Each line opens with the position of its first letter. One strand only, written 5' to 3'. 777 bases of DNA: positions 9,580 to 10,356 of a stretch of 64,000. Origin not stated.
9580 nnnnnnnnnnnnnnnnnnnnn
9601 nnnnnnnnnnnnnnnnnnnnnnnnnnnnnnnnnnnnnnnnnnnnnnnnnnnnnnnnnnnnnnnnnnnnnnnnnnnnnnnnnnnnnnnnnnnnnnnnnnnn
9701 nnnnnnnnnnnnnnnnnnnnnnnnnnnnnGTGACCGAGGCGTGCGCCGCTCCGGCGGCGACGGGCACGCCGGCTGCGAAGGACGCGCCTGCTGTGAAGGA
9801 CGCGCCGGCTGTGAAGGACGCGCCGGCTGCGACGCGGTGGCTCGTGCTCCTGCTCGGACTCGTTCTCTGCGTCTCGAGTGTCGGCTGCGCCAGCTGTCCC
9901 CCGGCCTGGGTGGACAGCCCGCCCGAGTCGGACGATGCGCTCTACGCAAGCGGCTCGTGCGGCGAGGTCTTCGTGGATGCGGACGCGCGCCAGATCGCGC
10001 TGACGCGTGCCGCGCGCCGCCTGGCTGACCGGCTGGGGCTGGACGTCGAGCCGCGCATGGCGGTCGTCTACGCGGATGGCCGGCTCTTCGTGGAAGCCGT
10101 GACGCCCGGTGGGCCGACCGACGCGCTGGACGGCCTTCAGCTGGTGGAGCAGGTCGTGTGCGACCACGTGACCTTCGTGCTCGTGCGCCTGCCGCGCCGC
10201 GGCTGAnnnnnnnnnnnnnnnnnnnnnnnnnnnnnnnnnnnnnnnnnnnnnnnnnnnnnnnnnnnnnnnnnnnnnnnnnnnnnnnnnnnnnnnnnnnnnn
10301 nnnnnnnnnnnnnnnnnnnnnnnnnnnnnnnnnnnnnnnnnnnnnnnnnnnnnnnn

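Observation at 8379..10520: Four-gene coupled operon: alpha/beta-hydrolase, two LPP20-like lipoproteins and a small TM protein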

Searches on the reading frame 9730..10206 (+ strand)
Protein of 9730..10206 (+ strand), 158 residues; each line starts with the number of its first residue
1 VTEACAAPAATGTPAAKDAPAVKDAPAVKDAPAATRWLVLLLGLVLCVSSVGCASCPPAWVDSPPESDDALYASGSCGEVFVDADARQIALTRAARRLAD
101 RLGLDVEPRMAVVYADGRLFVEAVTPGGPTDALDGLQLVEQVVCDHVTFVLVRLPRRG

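Call 3: search_protein_families(library=pfam, proteins=[window:9730-10206:+], max_evalue=1)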
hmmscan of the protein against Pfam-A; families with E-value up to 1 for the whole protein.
window:9730-10206:+ (158 aa): 0 families

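Call 4: search_protein_families(library=ncbifam, proteins=[window:9730-10206:+], max_evalue=1)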
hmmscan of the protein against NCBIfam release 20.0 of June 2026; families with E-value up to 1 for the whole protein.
window:9730-10206:+ (158 aa): 2 families
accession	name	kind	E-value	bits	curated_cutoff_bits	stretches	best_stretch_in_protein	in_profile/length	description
NF033482.1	RiPP_thiocil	subfamily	0.062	13.5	25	1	42-57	19-34/48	thiocillin family RiPP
NF003713.0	PRK05325.2-5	equivalog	0.22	10.4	467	1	71-143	85-157/441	hypothetical protein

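Call 13: find_homologous_proteins(query=window:9730-10206:+, max_evalue=0.01)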
Query window:9730-10206:+ (158 aa): 69 proteins with E <= 0.01 among 7717 candidates.
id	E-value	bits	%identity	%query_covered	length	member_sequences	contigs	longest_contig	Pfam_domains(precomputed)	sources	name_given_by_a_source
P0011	5.0e-83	294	99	87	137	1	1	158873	-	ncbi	-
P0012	4.7e-60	220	82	78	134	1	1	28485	-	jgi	-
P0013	4.6e-58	213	69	100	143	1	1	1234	-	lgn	-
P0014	1.4e-48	183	75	66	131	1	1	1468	-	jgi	jgi:hypothetical protein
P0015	1.1e-47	180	66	84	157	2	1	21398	-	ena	-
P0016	1.9e-47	179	77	67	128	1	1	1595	-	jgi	jgi:hypothetical protein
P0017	3.3e-45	172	74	67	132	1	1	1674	-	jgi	jgi:hypothetical protein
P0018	5.5e-45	171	73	66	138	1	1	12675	-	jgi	jgi:hypothetical protein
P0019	9.5e-44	167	75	65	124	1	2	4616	-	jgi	jgi:hypothetical protein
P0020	3.5e-39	152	68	66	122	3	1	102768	-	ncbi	-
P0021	2.8e-38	149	70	66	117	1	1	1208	-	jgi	jgi:hypothetical protein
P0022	4.0e-38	149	67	66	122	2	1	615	-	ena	-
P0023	5.7e-38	148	65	66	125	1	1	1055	-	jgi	jgi:hypothetical protein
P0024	9.9e-38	147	63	76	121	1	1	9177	-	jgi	jgi:hypothetical protein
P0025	1.1e-37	147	66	70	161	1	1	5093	-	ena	-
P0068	7.7e-30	122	63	66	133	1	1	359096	-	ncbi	ncbi:MAG: hypothetical protein ACT4PU_10395 [Planctomycetota bacterium]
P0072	7.7e-28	115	64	58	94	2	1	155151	-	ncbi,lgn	ncbi:MAG: hypothetical protein ACYTG2_08775 [Planctomycetota bacterium]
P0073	1.7e-26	111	54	73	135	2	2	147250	-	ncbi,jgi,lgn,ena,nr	ncbi:MAG: hypothetical protein DRQ55_01230 [Planctomycetota bacterium]|nr:MAG: hypothetical protein 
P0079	9.5e-22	95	48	65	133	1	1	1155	-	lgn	-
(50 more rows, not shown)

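Call 15: find_encoding_contigs(protein=P0073, flank=6000, max_places=2)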
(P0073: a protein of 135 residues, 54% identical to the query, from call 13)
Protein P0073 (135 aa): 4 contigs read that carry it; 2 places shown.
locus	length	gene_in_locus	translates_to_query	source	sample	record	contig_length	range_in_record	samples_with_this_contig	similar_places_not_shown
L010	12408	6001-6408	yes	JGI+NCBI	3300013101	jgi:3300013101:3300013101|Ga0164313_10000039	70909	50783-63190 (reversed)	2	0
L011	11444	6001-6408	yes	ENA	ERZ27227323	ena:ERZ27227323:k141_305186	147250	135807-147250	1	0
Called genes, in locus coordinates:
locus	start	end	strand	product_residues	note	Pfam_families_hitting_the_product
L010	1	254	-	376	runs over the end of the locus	PF04055:Radical_SAM, PF19288:CofH_C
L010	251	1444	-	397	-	PF04055:Radical_SAM, PF19288:CofH_C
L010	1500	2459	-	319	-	-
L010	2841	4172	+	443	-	PF00587:tRNA-synt_2b, PF03129:HGTP_anticodon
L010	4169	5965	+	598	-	PF05524:PEP-utilisers_N, PF00391:PEP-utilizers, PF02896:PEP-utilizers_C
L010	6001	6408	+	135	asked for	-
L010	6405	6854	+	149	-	-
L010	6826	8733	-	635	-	PF00775:Dioxygenase_C (faint), PF02369:Big_1 (faint), PF10670:DUF4198 (faint), PF25020:TTR_TEN1-4 (faint), PF13715:CarbopepD_reg_2 (faint), PF13620:CarboxypepD_reg, PF13620:CarboxypepD_reg (weak), PF13620:CarboxypepD_reg, +7 more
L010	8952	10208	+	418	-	-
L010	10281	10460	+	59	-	-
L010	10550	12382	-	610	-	PF00654:Voltage_CLC, PF00571:CBS (weak)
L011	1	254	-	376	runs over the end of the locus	PF04055:Radical_SAM, PF19288:CofH_C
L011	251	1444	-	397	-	PF04055:Radical_SAM, PF19288:CofH_C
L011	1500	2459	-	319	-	-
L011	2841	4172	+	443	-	PF00587:tRNA-synt_2b, PF03129:HGTP_anticodon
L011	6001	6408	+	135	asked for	-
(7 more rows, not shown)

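Call 16: find_encoding_contigs(protein=P0068, flank=6000, max_places=2)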
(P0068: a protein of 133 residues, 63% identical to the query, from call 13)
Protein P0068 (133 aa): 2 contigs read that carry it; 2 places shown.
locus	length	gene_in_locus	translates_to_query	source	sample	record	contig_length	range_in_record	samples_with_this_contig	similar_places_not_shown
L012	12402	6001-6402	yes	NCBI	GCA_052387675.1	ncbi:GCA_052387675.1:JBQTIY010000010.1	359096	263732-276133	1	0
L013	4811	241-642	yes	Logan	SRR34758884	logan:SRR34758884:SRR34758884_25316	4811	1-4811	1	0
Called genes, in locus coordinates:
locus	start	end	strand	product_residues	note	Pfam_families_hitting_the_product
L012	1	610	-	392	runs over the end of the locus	PF04055:Radical_SAM, PF19288:CofH_C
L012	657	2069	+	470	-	PF00884:Sulfatase, PF16347:SGSH_C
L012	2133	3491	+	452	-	PF00587:tRNA-synt_2b, PF03129:HGTP_anticodon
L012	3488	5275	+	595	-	PF05524:PEP-utilisers_N, PF00391:PEP-utilizers, PF02896:PEP-utilizers_C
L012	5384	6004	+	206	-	-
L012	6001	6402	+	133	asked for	-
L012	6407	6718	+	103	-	-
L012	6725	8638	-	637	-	PF00775:Dioxygenase_C (faint), PF13620:CarboxypepD_reg, PF13715:CarbopepD_reg_2 (faint), PF23193:NOMO_3rd (faint), PF17210:SdrD_B (faint), PF13620:CarboxypepD_reg, PF13620:CarboxypepD_reg (weak), PF13620:CarboxypepD_reg, +5 more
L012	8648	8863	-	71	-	-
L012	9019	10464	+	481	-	PF00515:TPR_1 (faint), PF07719:TPR_2 (faint), PF13181:TPR_8 (faint), PF13424:TPR_12 (faint), PF13432:TPR_16 (weak), PF14559:TPR_19, PF23914:TPR_CcmH_CycH, PF13432:TPR_16 (weak), +9 more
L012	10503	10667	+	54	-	-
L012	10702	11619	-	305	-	PF02899:Phage_int_SAM_1, PF00589:Phage_integrase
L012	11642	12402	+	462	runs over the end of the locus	PF04715:, PF00425:Chorismate_bind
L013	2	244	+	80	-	?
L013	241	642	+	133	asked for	-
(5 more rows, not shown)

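Call 17: find_encoding_contigs(protein=P0072, flank=6000, max_places=2)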
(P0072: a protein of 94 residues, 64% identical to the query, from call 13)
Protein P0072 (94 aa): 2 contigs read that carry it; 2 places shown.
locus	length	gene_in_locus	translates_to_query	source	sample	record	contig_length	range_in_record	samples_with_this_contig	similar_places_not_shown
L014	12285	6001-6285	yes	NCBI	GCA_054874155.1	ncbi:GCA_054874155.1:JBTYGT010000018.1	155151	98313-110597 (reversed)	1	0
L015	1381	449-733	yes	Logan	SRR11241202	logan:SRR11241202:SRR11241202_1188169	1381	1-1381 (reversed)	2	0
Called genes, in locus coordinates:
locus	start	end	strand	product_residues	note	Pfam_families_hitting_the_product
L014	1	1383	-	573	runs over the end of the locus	PF13472:Lipase_GDSL_2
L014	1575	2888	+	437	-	PF00587:tRNA-synt_2b, PF03129:HGTP_anticodon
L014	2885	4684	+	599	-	PF05524:PEP-utilisers_N, PF00391:PEP-utilizers, PF02896:PEP-utilizers_C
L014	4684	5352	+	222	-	PF12697:Abhydrolase_6 (weak), PF24096:DUF7379 (weak)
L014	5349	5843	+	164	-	-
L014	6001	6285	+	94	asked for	-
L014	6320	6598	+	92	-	-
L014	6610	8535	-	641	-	PF00775:Dioxygenase_C (faint), PF02369:Big_1 (faint), PF13620:CarboxypepD_reg (weak), PF17802:SpaA (faint), PF23193:NOMO_3rd (faint), PF10670:DUF4198 (faint), PF13620:CarboxypepD_reg, PF13620:CarboxypepD_reg, +5 more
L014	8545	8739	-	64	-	-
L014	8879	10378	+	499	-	PF13176:TPR_7 (faint), PF13424:TPR_12 (faint), PF13428:TPR_14 (faint), PF13429:TPR_15 (faint), PF13432:TPR_16 (weak), PF00515:TPR_1 (weak), PF13181:TPR_8 (weak), PF13432:TPR_16 (weak), +10 more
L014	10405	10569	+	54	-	-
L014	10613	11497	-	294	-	PF02899:Phage_int_SAM_1, PF00589:Phage_integrase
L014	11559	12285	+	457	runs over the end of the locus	PF04715:, PF00425:Chorismate_bind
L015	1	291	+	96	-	?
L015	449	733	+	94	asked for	-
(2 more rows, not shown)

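Call 23: search_solved_structures(query=A1, max_evalue=10, show_alignments=2)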
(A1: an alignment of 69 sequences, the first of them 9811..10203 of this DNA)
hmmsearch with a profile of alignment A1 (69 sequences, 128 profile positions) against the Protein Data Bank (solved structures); distinct sequences matched with E-value up to 10: 5.
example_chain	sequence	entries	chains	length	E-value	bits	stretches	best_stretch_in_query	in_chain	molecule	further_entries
1w4j_A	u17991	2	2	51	0.25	14.2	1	56-78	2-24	PYRUVATE DEHYDROGENASE E2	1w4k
1w4i_A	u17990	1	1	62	0.34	13.8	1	56-78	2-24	PYRUVATE DEHYDROGENASE E2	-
9tvk_A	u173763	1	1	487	0.35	13.8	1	26-85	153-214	Atypical kinase COQ8B, mitochondrial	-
7fbd_B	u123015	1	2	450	1.1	12.2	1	44-111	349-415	Maltodextrin-binding protein,De novo design protein D53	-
4f7k_A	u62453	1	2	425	1.1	12.1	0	79-115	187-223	Laccase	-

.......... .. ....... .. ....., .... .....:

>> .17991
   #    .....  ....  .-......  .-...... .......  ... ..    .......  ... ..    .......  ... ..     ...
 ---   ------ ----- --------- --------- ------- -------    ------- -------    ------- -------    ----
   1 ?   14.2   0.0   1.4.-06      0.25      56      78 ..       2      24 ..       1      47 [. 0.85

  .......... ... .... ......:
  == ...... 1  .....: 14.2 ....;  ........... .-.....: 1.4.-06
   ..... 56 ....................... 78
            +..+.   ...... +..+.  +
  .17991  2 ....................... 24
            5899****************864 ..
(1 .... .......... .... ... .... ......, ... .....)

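Call 27: find_related_loci(query=A3, collection=genome_contigs, flank=6000)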
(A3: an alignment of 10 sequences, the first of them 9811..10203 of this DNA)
Query A3 (131 aa) in genome_contigs; peptide patterns used: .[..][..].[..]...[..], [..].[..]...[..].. (x = any residue, [..] = any of these).
227 stretches matched a pattern; 7 encode a relative of the query (tblastn E <= 1e-3); 7 distinct loci.
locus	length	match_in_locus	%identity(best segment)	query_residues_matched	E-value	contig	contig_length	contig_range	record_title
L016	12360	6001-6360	56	6-129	6e-38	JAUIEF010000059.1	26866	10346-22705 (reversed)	MAG: bacterium isolate 8_bin.22 NODE_1889_length_26866_cov_1.278694, whole genome shotgun sequence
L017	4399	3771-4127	56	6-128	2e-37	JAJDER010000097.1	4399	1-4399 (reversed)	MAG: Planctomycetota bacterium isolate OFTM9 OFTM9_96, whole genome shotgun sequence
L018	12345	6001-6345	57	14-128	7e-37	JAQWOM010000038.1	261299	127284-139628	MAG: Planctomycetota bacterium isolate cluster2_bin.203 k141_388721, whole genome shotgun sequence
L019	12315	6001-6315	68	25-129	4e-37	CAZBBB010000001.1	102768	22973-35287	MAG TPA_asm: uncultured Phycisphaerales bacterium isolate SRP287453_co1_82 genome assembly, contig: NODE_226_length_1027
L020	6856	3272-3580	61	26-127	7e-36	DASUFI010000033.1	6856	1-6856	MAG TPA_asm: Planctomycetota bacterium isolate SMAG_U1375 k141_1128579, whole genome shotgun sequence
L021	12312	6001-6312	63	26-129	1e-35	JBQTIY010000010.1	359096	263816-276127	MAG: Planctomycetota bacterium isolate SAW251 c_000000192701, whole genome shotgun sequence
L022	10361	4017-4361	56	14-128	3e-33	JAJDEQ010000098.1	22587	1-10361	MAG: Planctomycetota bacterium isolate OFTM49 OFTM49_97, whole genome shotgun sequence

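Call 30: predict_structure(alignment_id=A1)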
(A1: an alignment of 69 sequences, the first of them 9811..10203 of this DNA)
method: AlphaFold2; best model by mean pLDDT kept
length: 131 residues; sequences in the alignment: 69
mean_pLDDT: 92.6   pTM: 0.79
mean pLDDT of the five models: 92.6, 91.8, 91.5, 91.2, 89.7
residues with pLDDT >= 90: 105; 70-90: 16; 50-70: 10; < 50: 0
segments of 3 or more residues with pLDDT < 50: none
pLDDT, mean of each block of 10 residues (from residue 1): 74 91 76 95 98 93 98 97 96 98 97 97 97 60
secondary structure, 60 per line:
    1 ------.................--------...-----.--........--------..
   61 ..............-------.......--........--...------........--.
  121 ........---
elements in order: H7-23 E43-50 H59-74 E82-88 E91-98 E101-103 E110-117 E120-128

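Call 36: search_protein_representatives(alignment_id=A1)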
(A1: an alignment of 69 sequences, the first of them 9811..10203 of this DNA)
Query: 69 sequences, 128 profile positions. Proteins with E-value up to 0.001 (for the whole library): 59; up to 1e-10: 16; up to 1e-30: 10. The best 59 are listed.
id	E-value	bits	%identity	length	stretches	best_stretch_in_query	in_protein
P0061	3.2e-48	178.8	-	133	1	8-127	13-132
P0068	3.3e-46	172.3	-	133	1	9-126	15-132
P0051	7.6e-46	171.1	-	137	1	8-127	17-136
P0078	1.7e-40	153.9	-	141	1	5-126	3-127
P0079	1.8e-40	153.8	-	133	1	6-126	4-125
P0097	2.1e-38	147.1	-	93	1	37-126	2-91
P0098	7.6e-38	145.3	-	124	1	10-127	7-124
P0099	2.0e-34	134.2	-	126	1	10-127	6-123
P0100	2.8e-34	133.7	-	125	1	10-126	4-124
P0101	9.4e-31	122.3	-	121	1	10-127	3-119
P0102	8.7e-19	83.7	-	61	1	68-126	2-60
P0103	2.1e-14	69.5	-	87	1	11-89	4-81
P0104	6.8e-14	67.8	-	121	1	10-73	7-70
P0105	1.5e-11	60.3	-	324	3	25-80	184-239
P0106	2.9e-11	59.3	-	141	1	8-127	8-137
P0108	3.2e-10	56.0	-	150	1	10-116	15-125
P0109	4.4e-10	55.5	-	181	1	11-125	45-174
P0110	6.3e-10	55.0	-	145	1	14-114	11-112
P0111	3.7e-09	52.5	-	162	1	5-126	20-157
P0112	1.3e-08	50.8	-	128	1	10-126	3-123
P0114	2.5e-08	49.8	-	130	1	12-115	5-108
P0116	5.5e-08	48.7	-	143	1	12-127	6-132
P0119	1.9e-07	47.0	-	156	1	9-112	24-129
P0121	3.9e-07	46.0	-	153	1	24-114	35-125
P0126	1.0e-05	41.4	-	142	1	11-126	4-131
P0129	3.1e-05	39.9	-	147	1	20-114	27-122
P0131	3.3e-05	39.8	-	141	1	10-127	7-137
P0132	4.0e-05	39.5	-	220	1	9-127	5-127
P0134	4.6e-05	39.3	-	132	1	13-126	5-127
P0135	5.4e-05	39.1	-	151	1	9-114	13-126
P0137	1.1e-04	38.0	-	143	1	24-116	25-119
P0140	2.0e-04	37.2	-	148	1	10-126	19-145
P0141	2.1e-04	37.1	-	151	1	24-126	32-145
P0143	3.5e-04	36.4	-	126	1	22-126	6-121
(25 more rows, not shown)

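Call 38: search_protein_families(library=pfam, alignment_id=A4, max_evalue=0.01)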
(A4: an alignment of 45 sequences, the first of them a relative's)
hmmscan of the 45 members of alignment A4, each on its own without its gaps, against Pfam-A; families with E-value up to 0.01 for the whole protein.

A. member 1, P0105 (324 aa): 1 family
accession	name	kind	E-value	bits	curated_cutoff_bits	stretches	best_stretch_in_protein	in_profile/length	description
PF02169.21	LPP20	-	2.3e-16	60.4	25.9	2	44-156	1-95/97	LPP20 lipoprotein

B. families by the number of members that match (of 45 scanned): 18 families
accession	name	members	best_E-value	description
PF02169.21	LPP20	25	1.7e-19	LPP20 lipoprotein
PF16548.10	FlgT_N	3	0.00012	Flagellar assembly protein T, N-terminal domain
PF17892.7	Cadherin_5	1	2.3e-88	Cadherin-like domain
PF17963.7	Big_9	1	5.4e-58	Bacterial Ig domain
PF17803.7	Cadherin_4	1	4.8e-45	Bacterial cadherin-like domain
PF16709.11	SCAB-Ig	1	3.2e-28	Ig domain of plant-specific actin-binding protein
PF23197.1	IG_AIR9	1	4.8e-27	AIR9 A9 domain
PF23466.1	WWE_4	1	1.8e-14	WWE domain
PF25263.1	DUF7863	1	5.4e-13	Domain of unknown function (DUF7863)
PF03689.21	Nepo_coat_N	1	1.3e-11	Nepovirus coat protein, N-terminal domain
PF13448.11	DUF4114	1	8.8e-07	Domain of unknown function (DUF4114)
PF18203.6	IPTL-CTERM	1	8.1e-06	IPTL-CTERM motif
PF16156.12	DUF4864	1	0.002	Domain of unknown function (DUF4864)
PF21996.1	HisZ-like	1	0.0031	Histidyl-tRNA synthetase HisZ, C-terminal domain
PF22894.2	DUF7023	1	0.0033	Domain of unknown function (DUF7023)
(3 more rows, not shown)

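Call 39: search_protein_families(library=pfam, proteins=[P0106, P0108, P0109, P0110, P0111, P0112, P0114, P0116, P0119, P0121], max_evalue=0.01)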
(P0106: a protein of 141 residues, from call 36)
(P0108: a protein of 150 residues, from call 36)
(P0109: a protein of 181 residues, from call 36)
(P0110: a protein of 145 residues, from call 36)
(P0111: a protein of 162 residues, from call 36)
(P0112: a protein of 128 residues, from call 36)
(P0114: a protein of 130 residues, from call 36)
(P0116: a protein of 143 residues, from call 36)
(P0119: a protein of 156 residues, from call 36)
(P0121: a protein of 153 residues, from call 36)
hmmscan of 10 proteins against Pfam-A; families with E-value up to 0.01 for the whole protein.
P0106 (141 aa): 0 families

P0108 (150 aa): 0 families

P0109 (181 aa): 0 families

P0110 (145 aa): 1 family
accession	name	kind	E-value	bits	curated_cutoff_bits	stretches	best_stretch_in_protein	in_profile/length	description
PF21996.1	HisZ-like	-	0.0031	17.7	27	1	72-98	20-46/52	Histidyl-tRNA synthetase HisZ, C-terminal domain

P0111 (162 aa): 0 families

P0112 (128 aa): 2 families
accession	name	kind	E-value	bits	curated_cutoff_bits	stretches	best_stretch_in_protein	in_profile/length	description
PF02169.21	LPP20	-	0.00014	22.7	25.9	1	21-121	1-96/97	LPP20 lipoprotein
PF02577.19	BFN_dom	-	0.0093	16.2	27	0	48-93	33-77/112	Bifunctional nuclease domain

P0114 (130 aa): 1 family
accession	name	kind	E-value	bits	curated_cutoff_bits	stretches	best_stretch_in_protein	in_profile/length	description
PF02169.21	LPP20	-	0.0029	18.4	25.9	1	22-107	1-85/97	LPP20 lipoprotein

P0116 (143 aa): 0 families

P0119 (156 aa): 0 families

P0121 (153 aa): 1 family
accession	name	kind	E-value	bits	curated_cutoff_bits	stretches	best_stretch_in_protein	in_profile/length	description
PF02169.21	LPP20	-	0.005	17.7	25.9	1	39-101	1-57/97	LPP20 lipoprotein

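Call 40: search_protein_families(library=pfam, proteins=[P0126, P0129, P0131, P0134, P0135, P0137, P0140, P0141, P0143, P0132], max_evalue=0.01)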
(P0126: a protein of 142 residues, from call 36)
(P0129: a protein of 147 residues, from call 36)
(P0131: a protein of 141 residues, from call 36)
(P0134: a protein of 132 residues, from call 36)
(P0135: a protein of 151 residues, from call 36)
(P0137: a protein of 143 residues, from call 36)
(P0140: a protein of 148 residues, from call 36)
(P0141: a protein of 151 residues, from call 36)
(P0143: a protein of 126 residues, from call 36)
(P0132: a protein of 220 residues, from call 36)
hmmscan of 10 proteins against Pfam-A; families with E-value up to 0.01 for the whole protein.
P0126 (142 aa): 1 family
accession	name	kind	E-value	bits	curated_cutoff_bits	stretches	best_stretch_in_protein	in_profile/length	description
PF02169.21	LPP20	-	1.4e-05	25.8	25.9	1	24-115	1-88/97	LPP20 lipoprotein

P0129 (147 aa): 0 families

P0131 (141 aa): 0 families

P0134 (132 aa): 2 families
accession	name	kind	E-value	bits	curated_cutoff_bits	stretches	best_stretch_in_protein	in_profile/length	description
PF02169.21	LPP20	-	0.00066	20.5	25.9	1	39-124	19-95/97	LPP20 lipoprotein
PF16548.10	FlgT_N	-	0.0037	18.2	28.8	1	47-95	16-63/87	Flagellar assembly protein T, N-terminal domain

P0135 (151 aa): 0 families

P0137 (143 aa): 1 family
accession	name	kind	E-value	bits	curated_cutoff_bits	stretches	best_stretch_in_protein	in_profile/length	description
PF02169.21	LPP20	-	3.5e-07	31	25.9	1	29-135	1-96/97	LPP20 lipoprotein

P0140 (148 aa): 0 families

P0141 (151 aa): 0 families

P0143 (126 aa): 0 families

P0132 (220 aa): 2 families
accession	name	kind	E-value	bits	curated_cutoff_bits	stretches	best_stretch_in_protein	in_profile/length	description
PF02169.21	LPP20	-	4.9e-07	30.5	25.9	1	24-124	1-96/97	LPP20 lipoprotein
PF16548.10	FlgT_N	-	0.00012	22.9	28.8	1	37-124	3-83/87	Flagellar assembly protein T, N-terminal domain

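Call 51: find_encoding_contigs(protein=P0011, flank=3000, max_places=3)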
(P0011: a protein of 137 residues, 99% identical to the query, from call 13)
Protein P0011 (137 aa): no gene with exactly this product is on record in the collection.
